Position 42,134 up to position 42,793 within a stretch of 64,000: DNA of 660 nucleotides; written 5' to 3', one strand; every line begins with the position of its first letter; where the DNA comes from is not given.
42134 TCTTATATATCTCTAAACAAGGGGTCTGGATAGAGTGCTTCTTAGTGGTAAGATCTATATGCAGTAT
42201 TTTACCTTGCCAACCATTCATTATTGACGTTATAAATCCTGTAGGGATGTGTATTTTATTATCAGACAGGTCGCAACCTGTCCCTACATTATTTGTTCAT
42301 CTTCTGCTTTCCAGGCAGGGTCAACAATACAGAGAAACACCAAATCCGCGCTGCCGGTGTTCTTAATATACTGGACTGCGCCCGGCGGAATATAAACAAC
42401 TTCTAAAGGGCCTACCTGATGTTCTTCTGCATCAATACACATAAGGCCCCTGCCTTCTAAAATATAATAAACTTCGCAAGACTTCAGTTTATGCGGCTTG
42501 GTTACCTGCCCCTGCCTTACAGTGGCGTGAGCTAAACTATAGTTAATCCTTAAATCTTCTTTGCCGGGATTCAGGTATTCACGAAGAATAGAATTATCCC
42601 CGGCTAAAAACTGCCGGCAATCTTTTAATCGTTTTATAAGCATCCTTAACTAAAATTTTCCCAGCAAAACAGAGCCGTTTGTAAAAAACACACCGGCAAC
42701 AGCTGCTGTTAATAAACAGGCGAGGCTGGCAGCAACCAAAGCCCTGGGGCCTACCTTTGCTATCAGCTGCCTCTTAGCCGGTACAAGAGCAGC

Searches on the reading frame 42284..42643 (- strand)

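Call 50: search_protein_families(library=pfam, proteins=[window:42284-42643:-], max_evalue=0.00001)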
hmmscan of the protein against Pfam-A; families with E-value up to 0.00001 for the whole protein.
window:42284-42643:- (119 aa): 3 families
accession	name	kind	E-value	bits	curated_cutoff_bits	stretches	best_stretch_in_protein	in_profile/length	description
PF07883.17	Cupin_2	-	3e-12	46.5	27.2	1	40-107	3-70/70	Cupin domain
PF00190.28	Cupin_1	-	2.4e-06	27.6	22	1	32-108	30-114/151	Cupin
PF02311.25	AraC_binding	-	6.1e-06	26.4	21.1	1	44-105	12-73/135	AraC-like ligand binding domain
